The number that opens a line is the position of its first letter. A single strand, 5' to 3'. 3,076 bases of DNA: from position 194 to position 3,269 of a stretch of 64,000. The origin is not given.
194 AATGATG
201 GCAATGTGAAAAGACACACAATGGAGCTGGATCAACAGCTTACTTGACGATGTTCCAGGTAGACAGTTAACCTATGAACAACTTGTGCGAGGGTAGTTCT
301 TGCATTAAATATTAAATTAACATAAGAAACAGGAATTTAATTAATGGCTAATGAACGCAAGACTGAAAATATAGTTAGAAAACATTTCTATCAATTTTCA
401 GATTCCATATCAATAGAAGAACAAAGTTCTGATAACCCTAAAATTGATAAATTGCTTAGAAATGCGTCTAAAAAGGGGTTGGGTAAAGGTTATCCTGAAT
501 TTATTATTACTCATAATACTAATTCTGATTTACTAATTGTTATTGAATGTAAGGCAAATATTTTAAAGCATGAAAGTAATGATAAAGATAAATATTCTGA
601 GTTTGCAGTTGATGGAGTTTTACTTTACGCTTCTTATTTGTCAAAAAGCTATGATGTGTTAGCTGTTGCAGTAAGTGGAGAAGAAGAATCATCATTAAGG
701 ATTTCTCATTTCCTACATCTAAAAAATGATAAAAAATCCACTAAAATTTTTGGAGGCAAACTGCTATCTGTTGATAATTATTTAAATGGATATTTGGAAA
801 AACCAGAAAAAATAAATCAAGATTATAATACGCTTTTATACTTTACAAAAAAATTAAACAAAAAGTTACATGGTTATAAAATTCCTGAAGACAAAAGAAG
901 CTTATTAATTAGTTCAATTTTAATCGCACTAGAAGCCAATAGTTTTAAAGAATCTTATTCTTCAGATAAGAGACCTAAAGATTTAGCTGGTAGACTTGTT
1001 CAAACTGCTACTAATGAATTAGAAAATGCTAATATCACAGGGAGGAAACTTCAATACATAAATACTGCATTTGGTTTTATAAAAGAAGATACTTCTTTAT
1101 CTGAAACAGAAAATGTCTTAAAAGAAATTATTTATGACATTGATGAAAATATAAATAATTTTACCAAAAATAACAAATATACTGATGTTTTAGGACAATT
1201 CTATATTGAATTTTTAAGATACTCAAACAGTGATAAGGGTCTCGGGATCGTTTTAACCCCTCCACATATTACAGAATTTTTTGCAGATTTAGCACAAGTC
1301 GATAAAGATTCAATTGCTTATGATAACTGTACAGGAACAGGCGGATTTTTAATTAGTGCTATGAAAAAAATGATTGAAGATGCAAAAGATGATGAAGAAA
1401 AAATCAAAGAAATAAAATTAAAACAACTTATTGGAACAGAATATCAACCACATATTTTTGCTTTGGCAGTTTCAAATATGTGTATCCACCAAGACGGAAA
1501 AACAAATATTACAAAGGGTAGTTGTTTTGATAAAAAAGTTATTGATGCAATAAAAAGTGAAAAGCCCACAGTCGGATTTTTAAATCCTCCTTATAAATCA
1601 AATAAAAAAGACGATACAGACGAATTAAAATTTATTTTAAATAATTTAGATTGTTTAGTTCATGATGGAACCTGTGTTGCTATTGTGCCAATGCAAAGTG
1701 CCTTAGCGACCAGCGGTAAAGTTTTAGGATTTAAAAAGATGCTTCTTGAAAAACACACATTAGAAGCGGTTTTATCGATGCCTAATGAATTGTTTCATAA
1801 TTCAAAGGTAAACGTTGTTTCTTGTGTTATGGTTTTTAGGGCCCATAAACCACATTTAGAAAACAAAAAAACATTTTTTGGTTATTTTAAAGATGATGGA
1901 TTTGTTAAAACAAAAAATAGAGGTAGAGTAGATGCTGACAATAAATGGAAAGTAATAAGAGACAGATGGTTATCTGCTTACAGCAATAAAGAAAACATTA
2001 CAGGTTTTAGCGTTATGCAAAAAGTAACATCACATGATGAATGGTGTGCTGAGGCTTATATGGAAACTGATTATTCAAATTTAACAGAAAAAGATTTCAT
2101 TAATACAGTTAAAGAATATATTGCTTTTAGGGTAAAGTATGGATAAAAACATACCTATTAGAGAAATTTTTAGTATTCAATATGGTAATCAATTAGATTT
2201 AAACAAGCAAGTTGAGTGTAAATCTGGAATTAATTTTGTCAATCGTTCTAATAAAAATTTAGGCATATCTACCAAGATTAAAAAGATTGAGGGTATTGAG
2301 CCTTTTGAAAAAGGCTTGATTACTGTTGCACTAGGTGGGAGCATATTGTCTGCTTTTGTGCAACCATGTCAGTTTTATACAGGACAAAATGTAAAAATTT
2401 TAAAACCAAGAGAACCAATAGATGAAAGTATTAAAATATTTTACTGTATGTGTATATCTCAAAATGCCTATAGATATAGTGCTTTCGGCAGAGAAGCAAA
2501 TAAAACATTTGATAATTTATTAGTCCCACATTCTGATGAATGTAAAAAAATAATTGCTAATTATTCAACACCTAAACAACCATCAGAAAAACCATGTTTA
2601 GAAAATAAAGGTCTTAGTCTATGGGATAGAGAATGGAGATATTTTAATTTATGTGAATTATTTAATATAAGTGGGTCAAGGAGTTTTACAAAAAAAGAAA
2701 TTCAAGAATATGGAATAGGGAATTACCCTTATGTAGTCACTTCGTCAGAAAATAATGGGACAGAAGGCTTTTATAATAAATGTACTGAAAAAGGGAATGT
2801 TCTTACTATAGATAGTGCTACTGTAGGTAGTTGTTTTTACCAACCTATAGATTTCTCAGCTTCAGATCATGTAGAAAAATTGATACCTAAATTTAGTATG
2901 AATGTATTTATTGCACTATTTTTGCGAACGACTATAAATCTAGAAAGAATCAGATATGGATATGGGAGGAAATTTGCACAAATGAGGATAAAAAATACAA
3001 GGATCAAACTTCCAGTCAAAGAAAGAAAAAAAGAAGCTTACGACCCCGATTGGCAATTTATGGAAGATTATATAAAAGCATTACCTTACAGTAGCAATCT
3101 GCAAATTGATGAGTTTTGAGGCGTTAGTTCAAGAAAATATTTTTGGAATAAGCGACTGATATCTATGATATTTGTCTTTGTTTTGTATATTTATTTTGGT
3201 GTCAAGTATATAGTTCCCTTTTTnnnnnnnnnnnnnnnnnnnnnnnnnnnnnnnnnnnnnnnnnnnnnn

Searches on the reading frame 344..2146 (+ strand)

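Call 63: search_protein_families(library=pfam, proteins=[window:344-2146:+], max_evalue=0.01)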
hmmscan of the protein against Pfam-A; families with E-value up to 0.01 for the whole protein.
window:344-2146:+ (600 aa): 1 family
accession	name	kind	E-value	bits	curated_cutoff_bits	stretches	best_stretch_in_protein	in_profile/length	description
PF02384.22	N6_Mtase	-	7.4e-27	94.9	20.4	1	280-592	3-302/311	N-6 DNA Methylase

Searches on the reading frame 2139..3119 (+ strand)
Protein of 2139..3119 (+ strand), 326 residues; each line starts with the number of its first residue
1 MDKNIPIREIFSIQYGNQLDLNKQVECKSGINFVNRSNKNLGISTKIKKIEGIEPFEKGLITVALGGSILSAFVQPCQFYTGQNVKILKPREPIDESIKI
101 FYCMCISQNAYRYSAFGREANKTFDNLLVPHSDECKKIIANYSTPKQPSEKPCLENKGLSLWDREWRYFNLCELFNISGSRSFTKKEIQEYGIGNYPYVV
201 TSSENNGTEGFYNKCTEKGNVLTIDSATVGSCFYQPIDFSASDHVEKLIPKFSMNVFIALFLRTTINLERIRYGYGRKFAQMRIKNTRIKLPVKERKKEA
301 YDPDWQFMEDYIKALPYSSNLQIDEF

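Call 63: search_protein_families(library=pfam, proteins=[window:2139-3119:+], max_evalue=0.01)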
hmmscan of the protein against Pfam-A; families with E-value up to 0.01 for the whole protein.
window:2139-3119:+ (326 aa): 1 family
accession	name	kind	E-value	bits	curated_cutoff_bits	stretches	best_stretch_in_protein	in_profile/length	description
PF01420.25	Methylase_S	-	4.1e-24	86.1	22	2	165-313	3-154/168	Type I restriction modification DNA specificity domain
